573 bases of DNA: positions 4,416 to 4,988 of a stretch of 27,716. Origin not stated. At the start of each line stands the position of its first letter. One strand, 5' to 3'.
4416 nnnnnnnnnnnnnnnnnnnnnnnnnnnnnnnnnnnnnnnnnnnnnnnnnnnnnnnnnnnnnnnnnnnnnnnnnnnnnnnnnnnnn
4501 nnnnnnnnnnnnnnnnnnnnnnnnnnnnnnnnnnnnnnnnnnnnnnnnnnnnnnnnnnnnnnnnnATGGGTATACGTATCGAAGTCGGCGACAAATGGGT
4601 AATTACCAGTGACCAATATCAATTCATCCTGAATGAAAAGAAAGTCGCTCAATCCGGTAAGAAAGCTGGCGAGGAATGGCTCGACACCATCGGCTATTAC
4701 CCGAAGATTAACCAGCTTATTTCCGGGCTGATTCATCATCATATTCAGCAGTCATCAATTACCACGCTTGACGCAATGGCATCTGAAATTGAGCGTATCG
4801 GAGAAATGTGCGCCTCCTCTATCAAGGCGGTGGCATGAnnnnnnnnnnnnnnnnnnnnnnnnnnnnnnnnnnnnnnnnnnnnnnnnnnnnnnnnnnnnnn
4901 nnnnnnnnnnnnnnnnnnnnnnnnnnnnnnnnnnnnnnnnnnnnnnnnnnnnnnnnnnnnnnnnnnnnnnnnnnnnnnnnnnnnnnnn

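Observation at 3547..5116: Early operon of six small, translationally coupled genes upstream of A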

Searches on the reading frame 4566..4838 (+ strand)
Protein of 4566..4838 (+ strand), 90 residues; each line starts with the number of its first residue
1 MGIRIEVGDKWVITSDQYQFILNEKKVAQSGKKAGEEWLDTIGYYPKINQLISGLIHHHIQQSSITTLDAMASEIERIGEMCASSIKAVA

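Call 3: search_protein_families(library=pfam, proteins=[window:4566-4838:+], max_evalue=0.1)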
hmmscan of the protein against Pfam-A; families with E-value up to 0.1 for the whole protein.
window:4566-4838:+ (90 aa): 2 families
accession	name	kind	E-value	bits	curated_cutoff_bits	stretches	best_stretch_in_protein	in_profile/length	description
PF17399.7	DUF5405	-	2.9e-19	69.7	21.6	1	6-87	2-85/88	Domain of unknown function (DUF5405)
PF18070.6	Cas9_PI2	-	0.082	14.1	27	0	7-30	28-51/59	CRISPR-Cas9 PI domain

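Call 4: search_protein_families(library=phrogs, proteins=[window:4566-4838:+], max_evalue=0.01)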
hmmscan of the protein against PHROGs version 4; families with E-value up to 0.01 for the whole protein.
window:4566-4838:+ (90 aa): 3 families
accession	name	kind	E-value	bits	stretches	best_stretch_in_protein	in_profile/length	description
phrog_33705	-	unknown function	2.1e-45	155.2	1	1-85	1-85/157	-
phrog_154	-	DNA, RNA and nucleotide metabolism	8.4e-38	129.9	1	1-88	4-91/112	replication initiation protein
phrog_265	-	DNA, RNA and nucleotide metabolism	0.00056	21.2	1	31-88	31-92/99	replication initiation protein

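Call 10: search_protein_families(library=ncbifam, proteins=[window:4566-4838:+], max_evalue=0.01)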
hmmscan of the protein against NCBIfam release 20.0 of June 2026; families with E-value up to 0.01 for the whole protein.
window:4566-4838:+ (90 aa): 0 families

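Call 11: search_protein_families(library=padloc, proteins=[window:4566-4838:+], max_evalue=0.1)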
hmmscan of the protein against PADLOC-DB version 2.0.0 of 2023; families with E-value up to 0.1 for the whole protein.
window:4566-4838:+ (90 aa): 0 families

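Call 26: search_solved_structures(query=window:4566-4838:+, max_evalue=5, show_alignments=1)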
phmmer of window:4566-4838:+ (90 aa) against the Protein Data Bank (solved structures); distinct sequences matched with E-value up to 5: 22.
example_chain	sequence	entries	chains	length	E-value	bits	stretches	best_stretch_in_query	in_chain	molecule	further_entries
5gzf_A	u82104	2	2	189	0.022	18.1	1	13-69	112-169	Galectin-8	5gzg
31np_A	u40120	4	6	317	0.046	17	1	13-69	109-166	Galectin-8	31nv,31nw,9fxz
6z6y_A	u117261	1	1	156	0.068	16.5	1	13-50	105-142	Galectin-8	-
5gzc_A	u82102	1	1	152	0.077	16.3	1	13-50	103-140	Galectin-8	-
7aen_A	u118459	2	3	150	0.079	16.3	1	13-50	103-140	Isoform 2 of Galectin-8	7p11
7als_A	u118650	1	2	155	0.079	16.3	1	13-50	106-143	Galectin-8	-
7p11_B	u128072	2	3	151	0.08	16.2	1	13-50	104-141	Galectin-8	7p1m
5gzd_A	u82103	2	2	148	0.081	16.2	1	13-50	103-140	Galectin-8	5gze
4bme_A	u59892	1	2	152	0.082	16.2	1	13-50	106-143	GALECTIN-8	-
9fyj_A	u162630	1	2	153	0.082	16.2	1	13-50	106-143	Isoform 1 of Galectin-8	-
5t7i_A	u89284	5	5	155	0.084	16.2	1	13-50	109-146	Galectin-8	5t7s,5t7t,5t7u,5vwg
6w4z_A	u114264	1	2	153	0.085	16.2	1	13-50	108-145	Galectin-8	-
4bmb_A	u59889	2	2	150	0.085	16.2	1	13-50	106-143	GALECTIN-8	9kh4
3ap4_A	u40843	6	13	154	0.086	16.2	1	13-50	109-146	Galectin-8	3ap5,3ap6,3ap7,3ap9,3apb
3vkn_A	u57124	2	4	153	0.088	16.1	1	13-50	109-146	Galectin-8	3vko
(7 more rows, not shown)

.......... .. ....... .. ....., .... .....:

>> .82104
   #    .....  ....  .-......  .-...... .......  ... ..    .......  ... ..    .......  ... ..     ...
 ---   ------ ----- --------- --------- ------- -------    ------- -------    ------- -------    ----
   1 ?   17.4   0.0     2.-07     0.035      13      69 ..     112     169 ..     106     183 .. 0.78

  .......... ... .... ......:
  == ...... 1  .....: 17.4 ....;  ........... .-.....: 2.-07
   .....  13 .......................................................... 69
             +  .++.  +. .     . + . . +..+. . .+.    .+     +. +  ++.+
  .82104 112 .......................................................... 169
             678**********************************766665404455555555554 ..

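Call 50: find_homologous_proteins(query=window:4566-4838:+, max_evalue=0.001)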
Query window:4566-4838:+ (90 aa): 369 proteins with E <= 0.001 among 369 candidates; the best 120 are listed.
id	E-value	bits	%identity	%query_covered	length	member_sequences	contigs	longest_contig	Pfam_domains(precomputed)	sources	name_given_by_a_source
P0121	6.6e-50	184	98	97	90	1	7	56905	PF17399.8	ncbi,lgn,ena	ncbi:TPA: DUF5405 family protein [Escherichia coli]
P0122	9.5e-50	184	98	97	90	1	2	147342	PF17399.8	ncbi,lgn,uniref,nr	ncbi:DUF5405 family protein [Salmonella enterica]|uniref:DUF5405 family protein n=1 Tax=Salmonella e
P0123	1.2e-49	183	97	97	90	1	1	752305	PF17399.8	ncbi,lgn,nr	ncbi:TPA: DUF5405 family protein [Salmonella enterica]|nr:DUF5405 family protein [Salmonella enteric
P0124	2.1e-49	182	93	100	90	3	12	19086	PF17399.8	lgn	-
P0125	8.2e-49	181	94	97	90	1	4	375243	PF17399.8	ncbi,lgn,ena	ncbi:DUF5405 family protein [Klebsiella grimontii]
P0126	1.4e-48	180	92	98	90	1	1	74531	PF17399.8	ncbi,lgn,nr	ncbi:TPA: hypothetical protein JDL67_003804 [Salmonella enterica subsp. salamae]|nr:hypothetical pro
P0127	1.7e-48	180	95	97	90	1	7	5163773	PF17399.8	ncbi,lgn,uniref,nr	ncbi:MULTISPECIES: DUF5405 family protein [unclassified Citrobacter]|uniref:DUF5405 family protein n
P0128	2.1e-48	179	92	100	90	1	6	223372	PF17399.8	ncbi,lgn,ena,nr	ncbi:TPA: DUF5405 family protein [Klebsiella pneumoniae]|nr:DUF5405 family protein [Klebsiella pneum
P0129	3.0e-48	179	92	100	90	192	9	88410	PF17399.8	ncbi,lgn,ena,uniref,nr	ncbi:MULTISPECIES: DUF5405 family protein [Klebsiella pneumoniae complex]|uniref:DUF5405 domain-cont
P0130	3.5e-48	179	93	100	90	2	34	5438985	PF17399.8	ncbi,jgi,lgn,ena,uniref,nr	ncbi:DUF5405 family protein [Klebsiella pneumoniae]|jgi:hypothetical protein|uniref:DUF5405 family p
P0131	5.1e-48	178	93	100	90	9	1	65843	PF17399.8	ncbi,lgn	ncbi:TPA: DUF5405 family protein [Enterobacter ludwigii]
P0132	6.3e-48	178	92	100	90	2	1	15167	PF17399.8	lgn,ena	-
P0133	8.2e-48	177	93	98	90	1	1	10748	PF17399.8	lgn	-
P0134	1.1e-47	177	91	100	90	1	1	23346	PF17399.8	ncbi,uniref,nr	ncbi:DUF5405 family protein [Escherichia coli]|uniref:DUF5405 family protein n=1 Tax=Escherichia col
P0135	1.4e-47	177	91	100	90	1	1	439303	PF17399.8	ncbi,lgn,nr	ncbi:TPA: DUF5405 family protein [Klebsiella aerogenes]|nr:DUF5405 family protein [Klebsiella aeroge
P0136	3.0e-47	176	90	100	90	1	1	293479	PF17399.8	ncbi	ncbi:TPA: DUF5405 family protein [Enterobacter cancerogenus]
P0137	4.0e-47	175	90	100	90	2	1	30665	PF17399.8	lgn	-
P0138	5.4e-47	175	90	100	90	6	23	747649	PF17399.8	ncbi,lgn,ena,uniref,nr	ncbi:TPA: DUF5405 family protein [Klebsiella michiganensis]|uniref:DUF5405 family protein n=1 Tax=Kl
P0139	6.5e-47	174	93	99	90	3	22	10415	PF17399.8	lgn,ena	-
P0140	7.1e-47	174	89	100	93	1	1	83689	PF17399.8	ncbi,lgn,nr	ncbi:DUF5405 family protein [Salmonella enterica]|nr:DUF5405 family protein [Salmonella enterica]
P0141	1.1e-46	174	90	100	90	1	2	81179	PF17399.8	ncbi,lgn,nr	ncbi:DUF5405 family protein [Salmonella enterica subsp. enterica serovar Urbana]|nr:DUF5405 family p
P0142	1.7e-46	173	90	100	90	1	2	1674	PF17399.8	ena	-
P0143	1.8e-46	173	88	100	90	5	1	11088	PF17399.8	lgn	-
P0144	2.4e-46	173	88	100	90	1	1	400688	PF17399.8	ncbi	ncbi:TPA: DUF5405 family protein [Citrobacter freundii]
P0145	2.6e-46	173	88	100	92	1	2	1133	PF17399.8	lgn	-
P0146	3.2e-46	172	89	100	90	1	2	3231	PF17399.8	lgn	-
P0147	4.7e-46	172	87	100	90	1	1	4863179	PF17399.8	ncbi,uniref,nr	ncbi:DUF5405 family protein [Citrobacter koseri]|uniref:DUF5405 family protein n=1 Tax=Citrobacter k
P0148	5.8e-46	171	87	100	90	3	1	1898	PF17399.8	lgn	-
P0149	8.8e-46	171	89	100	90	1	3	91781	PF17399.8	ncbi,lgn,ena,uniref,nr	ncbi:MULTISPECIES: DUF5405 family protein [Enterobacter]|uniref:DUF5405 family protein n=1 Tax=Enter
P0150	9.3e-46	171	87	100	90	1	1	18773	PF17399.8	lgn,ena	-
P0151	1.0e-45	171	86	98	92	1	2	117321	PF17399.8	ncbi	ncbi:TPA: DUF5405 family protein [Citrobacter braakii]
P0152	1.3e-45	170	87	100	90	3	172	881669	PF17399.8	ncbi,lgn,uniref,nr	ncbi:hypothetical protein E0Y77_18630 [Salmonella enterica subsp. enterica serovar Miami]|uniref:DUF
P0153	1.8e-45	170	87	100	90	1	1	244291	PF17399.8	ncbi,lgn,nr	ncbi:hypothetical protein A7K78_10970 [Salmonella enterica]|nr:hypothetical protein [Salmonella ente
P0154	2.0e-45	170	89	98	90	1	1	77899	PF17399.8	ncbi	ncbi:DUF5405 family protein [Cronobacter malonaticus]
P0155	3.5e-45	169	86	100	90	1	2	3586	PF17399.8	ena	-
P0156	3.7e-45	169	87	100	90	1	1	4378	PF17399.8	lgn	-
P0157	5.1e-45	168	88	99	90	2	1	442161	PF17399.8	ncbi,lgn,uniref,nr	ncbi:DUF5405 family protein [Klebsiella aerogenes]|uniref:DUF5405 family protein n=1 Tax=Klebsiella 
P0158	5.1e-45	168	90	98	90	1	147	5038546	PF17399.8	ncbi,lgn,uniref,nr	ncbi:DUF5405 family protein [Salmonella enterica]|uniref:DUF5405 domain-containing protein n=2 Tax=S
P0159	8.0e-45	168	86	100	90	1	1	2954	PF17399.8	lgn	-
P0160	9.4e-45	168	86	100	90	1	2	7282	PF17399.8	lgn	-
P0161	1.7e-44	167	84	100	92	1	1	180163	PF17399.8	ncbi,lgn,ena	ncbi:DUF5405 family protein [Klebsiella spallanzanii]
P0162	2.1e-44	166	89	98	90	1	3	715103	PF17399.8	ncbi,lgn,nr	ncbi:TPA: DUF5405 family protein [Salmonella enterica]|nr:DUF5405 family protein [Salmonella enteric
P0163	2.5e-44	166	88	100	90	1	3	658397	PF17399.8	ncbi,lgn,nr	ncbi:DUF5405 family protein [Salmonella enterica subsp. enterica serovar Chester]|nr:hypothetical pr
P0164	4.4e-44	165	90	98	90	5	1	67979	PF17399.8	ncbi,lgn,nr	ncbi:hypothetical protein F3R42_14925 [Salmonella enterica subsp. enterica]|nr:hypothetical protein 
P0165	1.1e-43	164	84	100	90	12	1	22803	PF17399.8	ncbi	ncbi:TPA: DUF5405 family protein [Klebsiella pneumoniae]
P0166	1.7e-43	164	81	100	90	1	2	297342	PF17399.8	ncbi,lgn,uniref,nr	ncbi:DUF5405 family protein [Klebsiella michiganensis]|uniref:DUF5405 family protein n=1 Tax=Klebsie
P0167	2.0e-43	163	84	98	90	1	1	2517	PF17399.8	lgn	-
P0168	2.1e-43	163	89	98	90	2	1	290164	PF17399.8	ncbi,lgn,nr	ncbi:hypothetical protein AA129_002401 [Salmonella enterica subsp. enterica serovar Lexington]|nr:hy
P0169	2.3e-43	163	83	98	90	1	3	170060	PF17399.8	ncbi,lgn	ncbi:TPA: DUF5405 family protein [Citrobacter freundii]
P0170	2.3e-43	163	83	100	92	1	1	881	PF17399.8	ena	-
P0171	6.0e-43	162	89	100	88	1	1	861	PF17399.8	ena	-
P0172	6.1e-43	162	80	100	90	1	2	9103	PF17399.8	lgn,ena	-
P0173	7.7e-43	161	83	100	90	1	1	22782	PF17399.8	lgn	-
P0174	8.1e-43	161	84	100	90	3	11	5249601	PF17399.8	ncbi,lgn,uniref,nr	ncbi:TPA: hypothetical protein MBD98_001795 [Klebsiella aerogenes]|uniref:DUF5405 family protein n=1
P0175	8.8e-43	161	80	100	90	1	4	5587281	PF17399.8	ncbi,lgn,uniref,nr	ncbi:TPA: DUF5405 family protein [Klebsiella pneumoniae]|uniref:DUF5405 family protein n=1 Tax=Klebs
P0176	9.0e-43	161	80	100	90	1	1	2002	PF17399.8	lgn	-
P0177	1.1e-42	161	82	100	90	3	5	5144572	PF17399.8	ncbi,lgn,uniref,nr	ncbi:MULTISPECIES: DUF5405 family protein [unclassified Enterobacter cloacae complex]|uniref:DUF5405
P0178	1.3e-42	161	82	99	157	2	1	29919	PF24187.2,PF17399.8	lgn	-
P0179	1.8e-42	160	80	99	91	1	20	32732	PF17399.8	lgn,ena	-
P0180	2.1e-42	160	80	100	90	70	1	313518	PF17399.8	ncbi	ncbi:DUF5405 family protein [Klebsiella pneumoniae]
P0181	2.1e-42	160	79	99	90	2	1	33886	PF17399.8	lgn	-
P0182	2.3e-42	160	82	98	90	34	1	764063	PF17399.8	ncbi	ncbi:DUF5405 family protein [Klebsiella aerogenes]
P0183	2.4e-42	160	80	100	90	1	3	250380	PF17399.8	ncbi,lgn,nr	ncbi:TPA: hypothetical protein MEW06_001540 [Klebsiella pneumoniae]|nr:hypothetical protein [Klebsie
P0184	3.4e-42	159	83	100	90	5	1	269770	PF17399.8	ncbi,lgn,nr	ncbi:TPA: hypothetical protein JG946_002217 [Enterobacter hormaechei subsp. steigerwaltii]|nr:hypoth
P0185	3.7e-42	159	85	98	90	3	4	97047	PF17399.8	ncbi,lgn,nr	ncbi:TPA: DUF5405 family protein [Klebsiella pneumoniae]|nr:DUF5405 family protein [Klebsiella pneum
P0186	4.1e-42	159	81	100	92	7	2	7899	PF17399.8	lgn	-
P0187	4.4e-42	159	78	100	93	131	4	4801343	PF17399.8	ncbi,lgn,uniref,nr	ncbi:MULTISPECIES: DUF5405 family protein [Enterobacteriaceae]|uniref:DUF5405 family protein n=1 Tax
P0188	4.5e-42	159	81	98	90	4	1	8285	PF17399.8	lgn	-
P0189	4.7e-42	159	79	100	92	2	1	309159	PF17399.8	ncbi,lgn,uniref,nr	ncbi:DUF5405 family protein [Scandinavium sp. H11S7]|uniref:DUF5405 family protein n=1 Tax=Scandinav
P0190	5.1e-42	159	79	99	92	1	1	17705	PF17399.8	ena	-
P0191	6.7e-42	158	80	100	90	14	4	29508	PF17399.8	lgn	-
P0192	8.7e-42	158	82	97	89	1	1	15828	PF17399.8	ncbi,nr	ncbi:DUF5405 family protein [Escherichia coli]|nr:hypothetical protein [Escherichia coli]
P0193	9.0e-42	158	79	100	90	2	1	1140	PF17399.8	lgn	-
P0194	1.1e-41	158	81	99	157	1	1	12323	PF24187.2,PF17399.8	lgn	-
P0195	1.1e-41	158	80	99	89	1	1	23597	PF17399.8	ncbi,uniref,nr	ncbi:DUF5405 family protein [Klebsiella pneumoniae]|uniref:DUF5405 family protein n=1 Tax=Klebsiella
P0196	1.4e-41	157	83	97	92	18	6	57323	PF17399.8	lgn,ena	-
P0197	1.4e-41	157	78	100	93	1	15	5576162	PF17399.8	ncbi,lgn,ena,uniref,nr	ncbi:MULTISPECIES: DUF5405 family protein [Klebsiella]|uniref:DUF5405 family protein n=1 Tax=Klebsie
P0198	1.5e-41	157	79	99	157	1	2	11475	PF24187.2,PF17399.8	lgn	-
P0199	1.6e-41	157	79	99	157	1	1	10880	PF24187.2,PF17399.8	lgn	-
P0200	1.6e-41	157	81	98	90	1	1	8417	PF17399.8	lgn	-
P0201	1.6e-41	157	81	98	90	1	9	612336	PF17399.8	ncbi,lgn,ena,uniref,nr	ncbi:TPA: hypothetical protein MIH81_07415 [Klebsiella pneumoniae]|uniref:DUF5405 family protein n=1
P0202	1.6e-41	157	81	100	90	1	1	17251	PF17399.8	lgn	-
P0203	1.7e-41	157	80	100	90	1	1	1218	PF17399.8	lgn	-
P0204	1.8e-41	157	83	97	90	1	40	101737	PF17399.8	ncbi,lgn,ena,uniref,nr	ncbi:TPA: DUF5405 family protein [Escherichia coli]|uniref:DUF5405 family protein n=1 Tax=Escherichi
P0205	2.0e-41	157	76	100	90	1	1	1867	PF17399.8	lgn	-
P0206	2.2e-41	157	80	97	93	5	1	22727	PF17399.8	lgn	-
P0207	2.3e-41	157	81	98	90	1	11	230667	PF17399.8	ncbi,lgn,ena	ncbi:DUF5405 family protein [Klebsiella pneumoniae]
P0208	2.4e-41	157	81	100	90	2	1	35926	PF17399.8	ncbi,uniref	ncbi:DUF5405 family protein [Escherichia coli]|uniref:DUF5405 family protein n=1 Tax=Escherichia col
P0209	2.6e-41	157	83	91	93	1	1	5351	PF17399.8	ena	-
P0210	2.8e-41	156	81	98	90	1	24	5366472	PF17399.8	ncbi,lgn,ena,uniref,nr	ncbi:DUF5405 family protein [Klebsiella pneumoniae]|uniref:DUF5405 family protein n=1 Tax=Klebsiella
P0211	2.8e-41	156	78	99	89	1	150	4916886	PF17399.8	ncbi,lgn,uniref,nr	ncbi:hypothetical protein E1K66_16590 [Salmonella enterica subsp. enterica serovar Weltevreden]|unir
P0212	3.1e-41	156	82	98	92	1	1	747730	PF17399.8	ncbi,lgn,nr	ncbi:TPA: hypothetical protein MBF30_001362 [Klebsiella aerogenes]|nr:hypothetical protein [Klebsiel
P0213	3.2e-41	156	76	100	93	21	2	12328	PF17399.8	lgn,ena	-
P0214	3.7e-41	156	79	100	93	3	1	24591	PF17399.8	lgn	-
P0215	4.1e-41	156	78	100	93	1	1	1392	PF17399.8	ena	-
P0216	4.6e-41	156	78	99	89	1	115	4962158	PF17399.8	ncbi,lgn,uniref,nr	ncbi:hypothetical protein EFH79_15280 [Salmonella enterica]|uniref:DUF5405 domain-containing protein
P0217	4.6e-41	156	80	98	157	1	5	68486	PF24187.2,PF17399.8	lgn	-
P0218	5.1e-41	156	83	96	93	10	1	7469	PF17399.8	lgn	-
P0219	5.2e-41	156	77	96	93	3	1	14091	PF17399.8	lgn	-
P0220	5.8e-41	155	78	100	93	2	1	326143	PF17399.8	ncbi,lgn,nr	ncbi:TPA: DUF5405 family protein [Klebsiella pneumoniae]|nr:DUF5405 family protein [Klebsiella pneum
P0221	5.9e-41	155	79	97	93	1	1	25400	PF17399.8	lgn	-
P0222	7.1e-41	155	77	100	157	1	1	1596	PF24187.2,PF17399.8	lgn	-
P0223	7.4e-41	155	77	96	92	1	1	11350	PF17399.8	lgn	-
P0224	8.1e-41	155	81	98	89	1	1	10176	PF17399.8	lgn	-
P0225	8.6e-41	155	78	98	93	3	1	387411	PF17399.8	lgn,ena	-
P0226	1.0e-40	155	76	99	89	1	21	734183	PF17399.8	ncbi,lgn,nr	ncbi:hypothetical protein BZQ97_01730 [Salmonella enterica subsp. enterica serovar Anecho]|nr:hypoth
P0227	1.1e-40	155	79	100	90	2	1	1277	PF17399.8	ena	-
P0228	1.2e-40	155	78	99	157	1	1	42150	PF24187.2,PF17399.8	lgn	-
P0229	1.2e-40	155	78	99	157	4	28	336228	PF24187.2,PF17399.8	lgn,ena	-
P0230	1.5e-40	154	75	99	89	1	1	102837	PF17399.8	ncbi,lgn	ncbi:TPA: DUF5405 family protein [Salmonella enterica subsp. enterica]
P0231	1.5e-40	154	76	99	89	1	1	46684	PF17399.8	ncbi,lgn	-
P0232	1.5e-40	154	80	91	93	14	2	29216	PF17399.8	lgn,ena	-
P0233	2.1e-40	154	76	99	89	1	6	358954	PF17399.8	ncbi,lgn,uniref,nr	ncbi:hypothetical protein FHK17_18985 [Salmonella enterica]|uniref:DUF5405 family protein n=1 Tax=Sa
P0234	2.1e-40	154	77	100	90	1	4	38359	PF17399.8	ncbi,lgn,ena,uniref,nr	ncbi:DUF5405 family protein [Klebsiella quasipneumoniae]|uniref:DUF5405 family protein n=1 Tax=Klebs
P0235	2.2e-40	154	78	97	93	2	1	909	PF17399.8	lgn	-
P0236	2.5e-40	153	79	100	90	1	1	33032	PF17399.8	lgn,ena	-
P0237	2.5e-40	153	76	100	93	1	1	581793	PF17399.8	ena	-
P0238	2.6e-40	153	76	96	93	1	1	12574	PF17399.8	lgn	-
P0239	2.6e-40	153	82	98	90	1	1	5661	PF17399.8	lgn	-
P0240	2.7e-40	153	84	91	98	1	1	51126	PF17399.8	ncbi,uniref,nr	ncbi:Uncharacterised protein [Klebsiella pneumoniae]|uniref:DUF5405 family protein n=1 Tax=Klebsiell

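Call 53: search_protein_families(library=pfam, proteins=[P0178], max_evalue=0.01)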
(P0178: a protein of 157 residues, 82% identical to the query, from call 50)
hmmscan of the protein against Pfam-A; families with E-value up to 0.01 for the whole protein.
P0178 (157 aa): 2 families
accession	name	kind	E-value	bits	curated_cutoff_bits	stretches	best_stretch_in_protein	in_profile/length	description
PF17399.7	DUF5405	-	3.7e-20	72.6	21.6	1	6-87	2-85/88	Domain of unknown function (DUF5405)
PF24187.1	DUF7415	-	1.6e-12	47.8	27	1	101-141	2-51/53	Domain of unknown function (DUF7415)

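Call 63: predict_structure(alignment_id=A6)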
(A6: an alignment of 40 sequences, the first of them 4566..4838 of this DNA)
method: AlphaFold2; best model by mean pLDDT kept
length: 90 residues; sequences in the alignment: 40
mean_pLDDT: 56.5   pTM: 0.32
mean pLDDT of the five models: 56.5, 53.9, 53.9, 52.9, 52.2
residues with pLDDT >= 90: 0; 70-90: 18; 50-70: 40; < 50: 32
segments of 3 or more residues with pLDDT < 50: 1-13, 32-47
pLDDT, mean of each block of 10 residues (from residue 1): 43 53 54 45 47 58 68 75 65
secondary structure, 60 per line:
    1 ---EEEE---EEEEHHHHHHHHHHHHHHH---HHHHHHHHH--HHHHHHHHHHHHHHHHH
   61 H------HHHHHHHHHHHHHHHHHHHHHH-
elements in order: E4-7 E11-14 H15-29 H33-41 H44-61 H68-89

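Call 65: search_solved_structures(query=A6, max_evalue=5, show_alignments=2)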
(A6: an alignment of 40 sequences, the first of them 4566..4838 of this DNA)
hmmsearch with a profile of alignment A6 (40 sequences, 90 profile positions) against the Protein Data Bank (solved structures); distinct sequences matched with E-value up to 5: 21.
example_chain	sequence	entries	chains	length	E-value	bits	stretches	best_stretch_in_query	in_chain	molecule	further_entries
5gzf_A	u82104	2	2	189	0.0036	20.6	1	13-69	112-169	Galectin-8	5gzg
31np_A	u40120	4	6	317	0.0083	19.4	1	13-69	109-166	Galectin-8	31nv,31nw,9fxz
6z6y_A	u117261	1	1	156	0.012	18.9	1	13-50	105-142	Galectin-8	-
5gzc_A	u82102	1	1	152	0.013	18.8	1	13-50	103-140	Galectin-8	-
7aen_A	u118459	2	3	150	0.013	18.8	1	13-50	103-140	Isoform 2 of Galectin-8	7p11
5gzd_A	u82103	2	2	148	0.013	18.8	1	13-50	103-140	Galectin-8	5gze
7p11_B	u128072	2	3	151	0.013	18.8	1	13-50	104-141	Galectin-8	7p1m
4bme_A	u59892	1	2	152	0.013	18.8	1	13-50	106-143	GALECTIN-8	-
7als_A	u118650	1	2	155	0.013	18.8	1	13-50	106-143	Galectin-8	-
9fyj_A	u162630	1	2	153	0.013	18.8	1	13-50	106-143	Isoform 1 of Galectin-8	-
6w4z_A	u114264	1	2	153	0.013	18.7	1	13-50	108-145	Galectin-8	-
5t7i_A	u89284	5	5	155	0.013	18.7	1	13-50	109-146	Galectin-8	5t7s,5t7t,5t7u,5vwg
3ap4_A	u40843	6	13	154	0.013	18.7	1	13-50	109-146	Galectin-8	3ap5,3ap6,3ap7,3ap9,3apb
4bmb_A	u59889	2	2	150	0.013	18.7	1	13-49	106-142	GALECTIN-8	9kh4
3vkn_A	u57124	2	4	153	0.014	18.7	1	13-49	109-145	Galectin-8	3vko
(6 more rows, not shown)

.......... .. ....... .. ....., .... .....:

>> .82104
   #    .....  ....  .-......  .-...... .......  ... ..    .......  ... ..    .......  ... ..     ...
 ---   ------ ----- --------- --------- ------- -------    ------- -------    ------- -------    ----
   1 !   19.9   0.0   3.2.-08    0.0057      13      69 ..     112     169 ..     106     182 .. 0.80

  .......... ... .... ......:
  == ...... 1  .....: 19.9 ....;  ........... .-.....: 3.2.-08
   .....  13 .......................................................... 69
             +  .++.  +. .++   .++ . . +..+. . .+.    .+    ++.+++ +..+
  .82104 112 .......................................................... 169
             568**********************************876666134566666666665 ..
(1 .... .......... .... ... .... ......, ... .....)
